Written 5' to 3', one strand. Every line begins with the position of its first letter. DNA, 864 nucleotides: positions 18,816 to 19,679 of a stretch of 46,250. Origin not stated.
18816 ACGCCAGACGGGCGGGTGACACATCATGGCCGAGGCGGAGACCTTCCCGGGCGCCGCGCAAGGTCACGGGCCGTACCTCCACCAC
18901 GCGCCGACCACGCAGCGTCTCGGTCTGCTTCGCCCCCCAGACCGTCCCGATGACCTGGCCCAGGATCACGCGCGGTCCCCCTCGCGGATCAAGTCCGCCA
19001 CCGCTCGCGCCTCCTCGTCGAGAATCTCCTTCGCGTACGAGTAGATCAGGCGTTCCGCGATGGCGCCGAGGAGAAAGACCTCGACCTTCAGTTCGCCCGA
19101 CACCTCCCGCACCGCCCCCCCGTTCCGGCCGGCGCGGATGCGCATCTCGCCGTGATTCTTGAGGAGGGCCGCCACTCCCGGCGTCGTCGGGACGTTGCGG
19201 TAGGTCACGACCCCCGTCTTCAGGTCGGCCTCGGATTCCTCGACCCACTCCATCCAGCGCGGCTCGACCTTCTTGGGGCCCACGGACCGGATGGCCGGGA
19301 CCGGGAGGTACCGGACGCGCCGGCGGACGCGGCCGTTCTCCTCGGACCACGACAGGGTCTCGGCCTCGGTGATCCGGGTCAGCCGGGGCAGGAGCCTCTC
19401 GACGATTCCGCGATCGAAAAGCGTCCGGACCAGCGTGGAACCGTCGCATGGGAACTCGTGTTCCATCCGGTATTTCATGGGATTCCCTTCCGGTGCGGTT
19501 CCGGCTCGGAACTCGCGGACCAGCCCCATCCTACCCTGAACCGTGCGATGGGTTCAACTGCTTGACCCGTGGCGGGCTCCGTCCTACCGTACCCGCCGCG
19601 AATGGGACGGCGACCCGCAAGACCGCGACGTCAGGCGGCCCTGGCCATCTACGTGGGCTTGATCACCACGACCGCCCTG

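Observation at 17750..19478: Three tandem BMC-vertex (EutN/CcmL) paralogs behind an SRPBCC-like gene, with no shell hexamer, trimer or enzyme core in the window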

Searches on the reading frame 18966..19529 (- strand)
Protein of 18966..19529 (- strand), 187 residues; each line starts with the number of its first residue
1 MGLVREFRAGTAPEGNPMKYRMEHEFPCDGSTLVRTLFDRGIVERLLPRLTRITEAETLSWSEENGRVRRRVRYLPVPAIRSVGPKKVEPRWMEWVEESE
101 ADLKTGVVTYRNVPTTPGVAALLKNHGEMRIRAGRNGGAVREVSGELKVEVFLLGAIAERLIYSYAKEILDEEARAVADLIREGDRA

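Call 4: search_protein_families(library=pfam, proteins=[window:18966-19529:-], max_evalue=1)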
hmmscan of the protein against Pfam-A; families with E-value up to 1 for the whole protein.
window:18966-19529:- (187 aa): 1 family
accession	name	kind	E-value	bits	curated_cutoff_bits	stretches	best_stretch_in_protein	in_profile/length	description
PF10698.15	DUF2505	-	4.5e-09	37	26.9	1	22-179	2-156/158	Protein of unknown function (DUF2505)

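Call 11: find_homologous_proteins(query=window:18966-19529:-)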
Query window:18966-19529:- (187 aa): 77 proteins with E <= 0.001 among 1133 candidates.
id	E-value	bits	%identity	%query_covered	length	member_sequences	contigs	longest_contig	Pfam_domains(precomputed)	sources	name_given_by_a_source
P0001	2.0e-117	407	100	100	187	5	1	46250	PF10698.16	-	-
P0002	2.0e-95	336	90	91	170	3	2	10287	PF10698.16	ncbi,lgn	-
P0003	1.6e-91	323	86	90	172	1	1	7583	PF10698.16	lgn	-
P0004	9.1e-85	301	81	89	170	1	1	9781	PF10698.16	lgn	-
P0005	6.9e-80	285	82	89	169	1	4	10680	PF10698.16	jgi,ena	-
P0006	5.0e-79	282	79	89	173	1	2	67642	PF10698.16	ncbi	-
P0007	6.4e-78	279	76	89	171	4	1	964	PF10698.16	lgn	-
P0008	5.7e-68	246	72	89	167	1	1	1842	PF10698.16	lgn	-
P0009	9.5e-68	245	67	89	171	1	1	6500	-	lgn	-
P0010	2.2e-67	244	65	91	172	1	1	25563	PF10698.16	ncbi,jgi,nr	ncbi:MAG: DUF2505 family protein [Deltaproteobacteria bacterium]|nr:DUF2505 family protein [Deltapro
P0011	2.7e-64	234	65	89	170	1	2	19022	PF10698.16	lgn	-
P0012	4.7e-64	233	66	89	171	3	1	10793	PF10698.16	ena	-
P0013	9.1e-64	232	67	90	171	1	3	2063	-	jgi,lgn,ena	-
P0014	3.2e-62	227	63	89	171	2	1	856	-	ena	-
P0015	3.6e-62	227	64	89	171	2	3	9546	-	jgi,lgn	jgi:hypothetical protein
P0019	3.2e-61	224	63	90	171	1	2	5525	PF10698.16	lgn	-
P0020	4.8e-61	224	62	89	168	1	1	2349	PF10698.16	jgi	jgi:hypothetical protein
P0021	1.2e-60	222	63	91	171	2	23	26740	-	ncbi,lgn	-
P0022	1.2e-60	222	60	91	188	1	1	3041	PF10698.16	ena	-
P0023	4.5e-60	220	63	90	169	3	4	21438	PF10698.16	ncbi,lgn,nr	ncbi:MAG: DUF2505 family protein [Deltaproteobacteria bacterium]|nr:DUF2505 family protein [Deltapro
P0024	6.2e-60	220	66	89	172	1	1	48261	PF10698.16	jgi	-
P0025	7.3e-60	220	61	88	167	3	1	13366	PF10698.16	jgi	jgi:hypothetical protein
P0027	1.5e-59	219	60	90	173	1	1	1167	PF10698.16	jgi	-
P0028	4.9e-59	217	63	88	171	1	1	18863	-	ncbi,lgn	-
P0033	6.4e-57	210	59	88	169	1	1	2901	PF10698.16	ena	-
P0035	2.7e-56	208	61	88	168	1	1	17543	PF10698.16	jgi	jgi:carbon monoxide dehydrogenase subunit G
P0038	8.3e-56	206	60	89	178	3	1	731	PF10698.16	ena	-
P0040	1.5e-54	202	59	88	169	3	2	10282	PF10698.16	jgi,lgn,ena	-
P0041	1.6e-54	202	59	86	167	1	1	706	PF10698.16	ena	-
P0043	3.8e-54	201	59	88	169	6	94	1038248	-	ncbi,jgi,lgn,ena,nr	ncbi:hypothetical protein KBB45_02845 [Myxococcota bacterium]|jgi:hypothetical protein|nr:hypothetic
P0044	3.9e-53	198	57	88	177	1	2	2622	PF10698.16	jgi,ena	-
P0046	4.4e-50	188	54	90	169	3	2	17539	PF10698.16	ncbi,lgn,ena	-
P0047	1.5e-49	186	56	89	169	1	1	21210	PF10698.16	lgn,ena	-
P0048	2.6e-49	185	52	94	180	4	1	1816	PF10698.16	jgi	jgi:hypothetical protein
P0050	1.2e-48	183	52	88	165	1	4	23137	PF10698.16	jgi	jgi:hypothetical protein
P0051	5.2e-48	181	50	89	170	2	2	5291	PF10698.16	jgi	-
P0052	8.2e-48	180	51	90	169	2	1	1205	PF10698.16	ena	-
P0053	1.3e-47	180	51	89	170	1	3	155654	PF10698.16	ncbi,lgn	-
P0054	1.3e-47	180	50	89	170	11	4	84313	PF10698.16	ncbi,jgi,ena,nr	ncbi:MAG TPA: DUF2505 family protein [Myxococcota bacterium]|nr:DUF2505 family protein [Myxococcota 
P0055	2.4e-47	179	52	89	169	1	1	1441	PF10698.16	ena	-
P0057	7.4e-46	174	53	86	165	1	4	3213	PF10698.16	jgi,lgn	-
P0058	1.0e-45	174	53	88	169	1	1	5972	PF10698.16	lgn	-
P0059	1.1e-45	174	50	83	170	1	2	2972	PF10698.16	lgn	-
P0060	1.5e-45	173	52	89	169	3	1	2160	PF10698.16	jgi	-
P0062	3.0e-38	149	46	88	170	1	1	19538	PF10698.16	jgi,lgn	-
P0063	3.3e-38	149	48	89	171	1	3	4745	PF10698.16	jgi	-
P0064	6.0e-38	148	46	88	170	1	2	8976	PF10698.16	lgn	-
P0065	5.0e-37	145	68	53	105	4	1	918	PF10698.16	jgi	-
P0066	1.1e-34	138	44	88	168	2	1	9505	PF10698.16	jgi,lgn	jgi:hypothetical protein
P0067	2.0e-34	137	45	89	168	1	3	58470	PF10698.16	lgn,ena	-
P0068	3.3e-33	133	48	86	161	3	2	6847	PF10698.16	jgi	-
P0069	3.9e-32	129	44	88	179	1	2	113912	PF10698.16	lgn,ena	-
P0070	5.2e-32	129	46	91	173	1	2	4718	PF10698.16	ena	-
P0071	2.6e-30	123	41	88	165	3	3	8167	PF10698.16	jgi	-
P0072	2.5e-29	120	42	78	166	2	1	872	PF10698.16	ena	-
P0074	4.5e-29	119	42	88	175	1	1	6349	PF10698.16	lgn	-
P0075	1.6e-28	118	45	86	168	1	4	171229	PF10698.16,PF10604.16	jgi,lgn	jgi:hypothetical protein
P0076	2.3e-28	117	42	85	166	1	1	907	PF10698.16,PF10604.16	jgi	-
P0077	5.1e-27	113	48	75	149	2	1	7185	PF10698.16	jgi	jgi:hypothetical protein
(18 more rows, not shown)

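Call 12: find_encoding_contigs(protein=P0043, flank=10000, max_places=3)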
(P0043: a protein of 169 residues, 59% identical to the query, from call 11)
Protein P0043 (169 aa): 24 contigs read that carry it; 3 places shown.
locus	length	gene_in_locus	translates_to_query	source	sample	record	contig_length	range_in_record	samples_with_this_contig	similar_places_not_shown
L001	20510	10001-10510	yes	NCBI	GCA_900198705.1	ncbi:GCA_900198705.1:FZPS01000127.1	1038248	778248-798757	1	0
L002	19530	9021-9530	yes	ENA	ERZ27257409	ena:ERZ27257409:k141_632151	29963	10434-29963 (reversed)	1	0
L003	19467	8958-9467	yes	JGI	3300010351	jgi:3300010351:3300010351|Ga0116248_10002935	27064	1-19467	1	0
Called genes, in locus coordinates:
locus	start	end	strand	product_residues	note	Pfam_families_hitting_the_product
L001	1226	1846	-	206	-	PF13749:HATPase_c_4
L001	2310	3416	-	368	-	PF03706:LPG_synthase_TM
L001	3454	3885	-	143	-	-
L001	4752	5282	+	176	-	-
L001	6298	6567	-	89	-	-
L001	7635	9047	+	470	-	PF07244:POTRA (weak), PF01103:Omp85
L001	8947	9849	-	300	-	PF01479:S4, PF00849:PseudoU_synth_2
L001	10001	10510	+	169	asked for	-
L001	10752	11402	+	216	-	-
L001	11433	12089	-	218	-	-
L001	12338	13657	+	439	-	-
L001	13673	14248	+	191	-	-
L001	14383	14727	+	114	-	-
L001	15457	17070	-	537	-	PF02412:TSP_3 (faint), PF00691:OmpA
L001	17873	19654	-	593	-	PF13432:TPR_16 (faint), PF07719:TPR_2 (faint), PF14559:TPR_19 (faint), PF12895:ANAPC3 (faint)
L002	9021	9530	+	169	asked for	-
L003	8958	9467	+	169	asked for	-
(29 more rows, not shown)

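Call 13: find_encoding_contigs(protein=P0075, flank=10000, max_places=2)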
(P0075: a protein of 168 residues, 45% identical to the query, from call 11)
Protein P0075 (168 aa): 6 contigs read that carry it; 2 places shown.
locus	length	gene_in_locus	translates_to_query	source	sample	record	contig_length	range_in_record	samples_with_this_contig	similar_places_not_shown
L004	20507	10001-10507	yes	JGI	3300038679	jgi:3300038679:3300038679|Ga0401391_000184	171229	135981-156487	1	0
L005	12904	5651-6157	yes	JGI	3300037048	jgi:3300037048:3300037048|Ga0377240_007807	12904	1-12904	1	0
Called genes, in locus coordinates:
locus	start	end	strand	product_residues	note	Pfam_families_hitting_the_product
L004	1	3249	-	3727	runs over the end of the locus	PF00515:TPR_1 (faint), PF07719:TPR_2 (faint), PF13174:TPR_6 (faint), PF13176:TPR_7 (faint), PF13414:TPR_11 (faint), PF13424:TPR_12 (faint), PF13428:TPR_14 (faint), PF14559:TPR_19 (weak), +6 more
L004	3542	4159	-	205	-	PF05494:MlaC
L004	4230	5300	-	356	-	PF02073:Peptidase_M29, PF26233:NicX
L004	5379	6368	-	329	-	PF00072:Response_reg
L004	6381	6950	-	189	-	-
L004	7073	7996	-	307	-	PF17827:PrmC_N, PF01170:UPF0020 (weak), PF05175:MTS, PF06325:PrmA, PF08241:Methyltransf_11, PF08242:Methyltransf_12, PF13649:Methyltransf_25, PF13847:Methyltransf_31, +2 more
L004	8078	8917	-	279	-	-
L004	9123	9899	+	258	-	PF01904:DUF72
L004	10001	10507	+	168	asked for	PF10604:Polyketide_cyc2 (weak), PF10698:DUF2505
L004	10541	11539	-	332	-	PF01244:Peptidase_M19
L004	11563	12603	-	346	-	PF01073:3Beta_HSD, PF01370:Epimerase, PF04321:RmlD_sub_bind, PF05368:NmrA, PF13460:NAD_binding_10, PF16363:GDP_Man_Dehyd, PF07993:NAD_binding_4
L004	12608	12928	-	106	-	PF00216:Bac_DNA_binding, PF18291:HU-HIG (weak)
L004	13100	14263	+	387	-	PF04909:Amidohydro_2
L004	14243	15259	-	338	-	PF00932:LTD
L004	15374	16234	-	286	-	PF01497:Peripla_BP_2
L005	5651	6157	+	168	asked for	PF10604:Polyketide_cyc2 (weak), PF10698:DUF2505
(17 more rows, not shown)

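Call 14: find_encoding_contigs(protein=P0053, flank=10000, max_places=2)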
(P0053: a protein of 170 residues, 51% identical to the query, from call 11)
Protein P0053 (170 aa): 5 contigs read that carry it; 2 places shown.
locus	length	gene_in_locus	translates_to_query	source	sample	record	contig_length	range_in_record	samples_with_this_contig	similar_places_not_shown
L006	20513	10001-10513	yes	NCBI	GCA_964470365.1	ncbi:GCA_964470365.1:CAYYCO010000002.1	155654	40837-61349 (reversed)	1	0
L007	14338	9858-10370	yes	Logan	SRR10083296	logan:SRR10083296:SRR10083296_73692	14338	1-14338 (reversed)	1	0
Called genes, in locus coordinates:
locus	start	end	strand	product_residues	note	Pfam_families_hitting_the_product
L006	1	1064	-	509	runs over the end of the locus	PF13541:ChlI, PF00493:MCM (faint), PF01078:Mg_chelatase, PF00158:Sigma54_activat (weak), PF07728:AAA_5, PF13335:Mg_chelatase_C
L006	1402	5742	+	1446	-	PF04357:TamB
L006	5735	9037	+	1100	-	PF07244:POTRA, PF08478:POTRA_1 (faint), PF07244:POTRA, PF01103:Omp85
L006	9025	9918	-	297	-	PF01479:S4, PF00849:PseudoU_synth_2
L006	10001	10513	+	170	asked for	PF10698:DUF2505 (weak)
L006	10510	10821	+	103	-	PF03319:EutN_CcmL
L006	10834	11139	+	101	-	PF03319:EutN_CcmL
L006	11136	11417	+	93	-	PF03319:EutN_CcmL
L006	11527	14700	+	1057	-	PF13517:FG-GAP_3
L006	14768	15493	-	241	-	PF02591:Zn_ribbon_9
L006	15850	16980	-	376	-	-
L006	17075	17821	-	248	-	PF01025:GrpE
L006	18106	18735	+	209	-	-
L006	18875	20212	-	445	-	PF02812:ELFV_dehydrog_N, PF00208:ELFV_dehydrog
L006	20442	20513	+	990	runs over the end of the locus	PF01326:PPDK_N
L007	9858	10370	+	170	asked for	PF10698:DUF2505 (weak)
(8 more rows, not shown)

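Call 30: list_cluster_members(proteins=[P0002, P0006, P0010, P0021, P0023, P0028, P0043, P0046, P0053, P0054])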
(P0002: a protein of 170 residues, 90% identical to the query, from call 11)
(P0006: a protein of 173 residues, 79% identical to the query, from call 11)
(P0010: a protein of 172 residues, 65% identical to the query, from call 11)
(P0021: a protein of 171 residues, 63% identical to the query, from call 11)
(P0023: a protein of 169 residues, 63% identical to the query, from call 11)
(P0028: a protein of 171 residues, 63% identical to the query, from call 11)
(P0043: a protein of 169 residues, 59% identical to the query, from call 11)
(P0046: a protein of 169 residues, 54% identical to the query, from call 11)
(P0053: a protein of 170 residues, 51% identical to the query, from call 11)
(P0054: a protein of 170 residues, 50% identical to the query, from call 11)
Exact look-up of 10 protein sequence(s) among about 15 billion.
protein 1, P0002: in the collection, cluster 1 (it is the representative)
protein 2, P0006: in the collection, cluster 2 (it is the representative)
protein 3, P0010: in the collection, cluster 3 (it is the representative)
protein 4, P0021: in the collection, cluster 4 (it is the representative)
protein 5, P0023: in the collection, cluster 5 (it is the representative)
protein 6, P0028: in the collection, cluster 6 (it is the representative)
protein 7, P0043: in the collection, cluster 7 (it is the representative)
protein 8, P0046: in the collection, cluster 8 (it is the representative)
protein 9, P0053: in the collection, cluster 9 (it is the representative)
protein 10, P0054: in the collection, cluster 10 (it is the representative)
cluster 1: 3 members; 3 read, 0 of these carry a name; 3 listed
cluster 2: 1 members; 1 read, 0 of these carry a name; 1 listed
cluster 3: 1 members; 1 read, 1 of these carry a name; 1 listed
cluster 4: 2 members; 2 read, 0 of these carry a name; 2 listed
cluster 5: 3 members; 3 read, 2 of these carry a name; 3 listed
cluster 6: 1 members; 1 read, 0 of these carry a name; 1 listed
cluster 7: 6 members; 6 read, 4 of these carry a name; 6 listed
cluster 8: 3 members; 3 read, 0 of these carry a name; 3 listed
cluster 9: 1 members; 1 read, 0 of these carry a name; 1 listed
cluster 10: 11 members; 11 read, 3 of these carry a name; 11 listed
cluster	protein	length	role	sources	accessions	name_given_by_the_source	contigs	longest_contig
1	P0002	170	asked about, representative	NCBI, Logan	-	-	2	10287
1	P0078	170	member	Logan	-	-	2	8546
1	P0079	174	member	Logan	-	-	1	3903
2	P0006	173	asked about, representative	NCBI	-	-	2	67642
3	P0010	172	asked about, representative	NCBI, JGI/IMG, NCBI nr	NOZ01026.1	MAG: DUF2505 family protein [Deltaproteobacteria bacterium] | DUF2505 family protein [Deltaproteobacteria bacterium]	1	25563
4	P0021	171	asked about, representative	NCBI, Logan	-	-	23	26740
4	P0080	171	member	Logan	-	-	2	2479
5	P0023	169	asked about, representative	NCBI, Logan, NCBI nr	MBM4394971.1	MAG: DUF2505 family protein [Deltaproteobacteria bacterium] | DUF2505 family protein [Deltaproteobacteria bacterium]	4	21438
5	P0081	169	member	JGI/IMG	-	hypothetical protein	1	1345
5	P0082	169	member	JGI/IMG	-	-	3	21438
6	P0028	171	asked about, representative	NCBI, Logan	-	-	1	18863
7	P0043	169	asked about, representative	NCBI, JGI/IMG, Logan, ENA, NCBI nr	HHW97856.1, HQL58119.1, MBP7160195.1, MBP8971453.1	hypothetical protein KBB45_02845 [Myxococcota bacterium] | hypothetical protein | hypothetical protein [Myxococcota bacterium]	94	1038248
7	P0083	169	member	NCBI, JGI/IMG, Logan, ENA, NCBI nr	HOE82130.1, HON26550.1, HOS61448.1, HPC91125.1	MAG: hypothetical protein ACOX51_00025 [Myxococcota bacterium] | hypothetical protein | hypothetical protein [Myxococcota bacterium]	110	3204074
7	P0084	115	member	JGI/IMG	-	hypothetical protein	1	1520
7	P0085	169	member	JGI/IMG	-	hypothetical protein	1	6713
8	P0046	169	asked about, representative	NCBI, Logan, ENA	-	-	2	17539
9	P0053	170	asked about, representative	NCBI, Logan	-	-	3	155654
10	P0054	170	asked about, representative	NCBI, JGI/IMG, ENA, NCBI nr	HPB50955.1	MAG TPA: DUF2505 family protein [Myxococcota bacterium] | DUF2505 family protein [Myxococcota bacterium]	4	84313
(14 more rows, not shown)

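Call 31: find_encoding_contigs(protein=P0083, flank=10000, max_places=4)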
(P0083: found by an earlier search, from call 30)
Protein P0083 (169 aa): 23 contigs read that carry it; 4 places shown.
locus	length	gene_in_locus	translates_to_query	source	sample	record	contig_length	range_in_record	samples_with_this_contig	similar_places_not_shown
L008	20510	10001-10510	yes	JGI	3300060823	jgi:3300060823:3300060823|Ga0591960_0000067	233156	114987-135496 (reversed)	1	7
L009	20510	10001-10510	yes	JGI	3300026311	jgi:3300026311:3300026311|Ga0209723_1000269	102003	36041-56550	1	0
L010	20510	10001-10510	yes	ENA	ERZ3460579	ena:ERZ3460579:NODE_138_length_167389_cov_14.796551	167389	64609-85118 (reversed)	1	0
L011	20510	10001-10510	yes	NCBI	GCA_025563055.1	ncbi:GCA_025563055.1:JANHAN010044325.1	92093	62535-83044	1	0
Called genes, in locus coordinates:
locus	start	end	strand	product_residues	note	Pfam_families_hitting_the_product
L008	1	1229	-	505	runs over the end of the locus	PF05362:Lon_C (weak), PF13541:ChlI, PF01078:Mg_chelatase, PF05496:RuvB_N (faint), PF00158:Sigma54_activat, PF07728:AAA_5, PF00493:MCM (weak), PF13335:Mg_chelatase_C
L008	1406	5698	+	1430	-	PF05359:DUF748 (weak), PF27051:TamB_N (faint), PF04357:TamB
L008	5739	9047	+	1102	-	PF07244:POTRA, PF08478:POTRA_1 (faint), PF08479:POTRA_2 (faint), PF07244:POTRA, PF01103:Omp85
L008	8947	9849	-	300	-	PF01479:S4, PF00849:PseudoU_synth_2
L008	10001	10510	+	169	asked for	-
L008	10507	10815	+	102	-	PF03319:EutN_CcmL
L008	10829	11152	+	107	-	PF03319:EutN_CcmL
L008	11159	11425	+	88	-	PF03319:EutN_CcmL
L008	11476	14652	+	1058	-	PF01839:FG-GAP (faint), PF13517:FG-GAP_3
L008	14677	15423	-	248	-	PF24481:CT398_CC (weak), PF02591:Zn_ribbon_9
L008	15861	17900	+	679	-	PF00069:Pkinase, PF07714:PK_Tyr_Ser-Thr, PF01636:APH (faint), PF03109:ABC1 (weak), PF14531:Kinase-like (weak), PF03781:FGE-sulfatase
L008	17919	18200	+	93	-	-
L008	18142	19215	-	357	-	PF01368:DHH (faint)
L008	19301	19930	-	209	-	PF01025:GrpE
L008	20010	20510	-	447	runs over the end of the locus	PF01546:Peptidase_M20 (weak)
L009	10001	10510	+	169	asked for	-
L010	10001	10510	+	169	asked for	-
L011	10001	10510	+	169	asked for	-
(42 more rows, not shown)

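Call 36: find_encoding_contigs(protein=P0069, flank=10000, max_places=1)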
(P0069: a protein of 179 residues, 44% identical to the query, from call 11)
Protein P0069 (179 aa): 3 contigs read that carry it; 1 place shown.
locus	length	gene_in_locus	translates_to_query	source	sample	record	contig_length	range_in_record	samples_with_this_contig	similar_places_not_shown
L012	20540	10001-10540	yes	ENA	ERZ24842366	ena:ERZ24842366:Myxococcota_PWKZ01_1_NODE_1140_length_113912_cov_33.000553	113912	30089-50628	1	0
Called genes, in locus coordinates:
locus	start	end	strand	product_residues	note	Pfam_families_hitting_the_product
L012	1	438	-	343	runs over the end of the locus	PF13593:SBF_like, PF01758:SBF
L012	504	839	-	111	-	PF01022:HTH_5, PF12802:MarR_2 (faint), PF12840:HTH_20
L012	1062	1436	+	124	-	PF02036:SCP2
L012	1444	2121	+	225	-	PF00989:PAS, PF08448:PAS_4, PF13426:PAS_9, PF08447:PAS_3 (weak), PF00196:GerE, PF08281:Sigma70_r4_2 (weak), PF08279:HTH_11 (faint)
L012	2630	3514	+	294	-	PF00793:DAHP_synth_1, PF03102:NeuB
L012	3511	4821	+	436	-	PF01136:Peptidase_U32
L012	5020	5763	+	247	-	-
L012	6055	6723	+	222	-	PF27271:AF_1327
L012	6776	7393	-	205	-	PF00891:Methyltransf_2, PF13847:Methyltransf_31, PF08241:Methyltransf_11, PF08242:Methyltransf_12, PF13649:Methyltransf_25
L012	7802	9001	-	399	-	PF13740:ACT_6, PF21086:ACT_PSP_2 (faint), PF00702:Hydrolase, PF12710:HAD, PF13419:HAD_2 (faint), PF08282:Hydrolase_3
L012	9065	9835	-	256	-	-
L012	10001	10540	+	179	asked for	PF10698:DUF2505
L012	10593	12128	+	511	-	-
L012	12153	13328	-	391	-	PF00155:Aminotran_1_2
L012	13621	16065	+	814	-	PF02518:HATPase_c, PF00204:DNA_gyraseB, PF01751:Toprim, PF18053:GyrB_insert, PF00986:DNA_gyraseB_C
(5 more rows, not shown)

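Call 37: find_encoding_contigs(protein=P0067, flank=10000, max_places=1)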
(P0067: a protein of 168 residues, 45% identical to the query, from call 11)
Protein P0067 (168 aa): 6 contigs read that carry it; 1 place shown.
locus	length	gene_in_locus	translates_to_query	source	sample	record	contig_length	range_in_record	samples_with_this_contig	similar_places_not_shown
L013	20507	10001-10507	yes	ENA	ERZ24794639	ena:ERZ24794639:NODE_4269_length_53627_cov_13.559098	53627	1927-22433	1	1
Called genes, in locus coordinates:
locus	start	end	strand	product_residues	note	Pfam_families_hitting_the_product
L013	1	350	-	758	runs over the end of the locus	?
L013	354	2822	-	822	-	PF00550:PP-binding (weak), PF08659:KR, PF13561:adh_short_C2, PF00106:adh_short, PF21089:PKS_DH_N, PF14765:PS-DH (weak)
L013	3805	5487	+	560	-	-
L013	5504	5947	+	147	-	-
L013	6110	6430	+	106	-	-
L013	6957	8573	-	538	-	PF03060:NMO (weak), PF21607:FabD_helical_ins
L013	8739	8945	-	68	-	-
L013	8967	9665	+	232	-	PF00590:TP_methylase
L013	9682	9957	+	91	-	-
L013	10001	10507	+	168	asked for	PF10698:DUF2505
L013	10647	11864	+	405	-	PF24575:TPR_Slam (faint), PF13174:TPR_6 (faint), PF13424:TPR_12 (faint), PF13429:TPR_15 (weak), PF14559:TPR_19 (weak), PF12895:ANAPC3 (weak), PF13432:TPR_16 (weak), PF14559:TPR_19 (weak), +12 more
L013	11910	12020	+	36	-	-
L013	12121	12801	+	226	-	-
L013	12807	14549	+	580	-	PF07626:PSD3, PF07637:PSD5, PF07631:PSD4, PF07627:PSCyt3, PF07624:PSD2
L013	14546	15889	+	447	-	PF07586:HXXSHH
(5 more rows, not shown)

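Call 63: predict_structure(alignment_id=A2)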
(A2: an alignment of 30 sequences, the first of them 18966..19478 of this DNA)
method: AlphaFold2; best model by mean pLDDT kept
length: 170 residues; sequences in the alignment: 30
mean_pLDDT: 94.1   pTM: 0.87
mean pLDDT of the five models: 94.1, 94.0, 93.7, 93.0, 92.3
residues with pLDDT >= 90: 133; 70-90: 36; 50-70: 1; < 50: 0
segments of 3 or more residues with pLDDT < 50: none
pLDDT, mean of each block of 10 residues (from residue 1): 98 98 98 98 98 98 82 91 98 96 93 96 98 83 92 98 86
secondary structure, 60 per line:
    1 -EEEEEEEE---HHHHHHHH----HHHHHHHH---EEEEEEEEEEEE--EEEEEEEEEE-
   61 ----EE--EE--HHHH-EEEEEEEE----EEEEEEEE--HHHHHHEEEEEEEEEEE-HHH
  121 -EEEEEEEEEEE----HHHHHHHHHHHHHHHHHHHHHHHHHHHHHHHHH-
elements in order: E2-9 H13-20 H25-32 E36-47 E50-59 H73-76 E78-85 E90-97 H100-105 E106-116 E122-132 H137-169
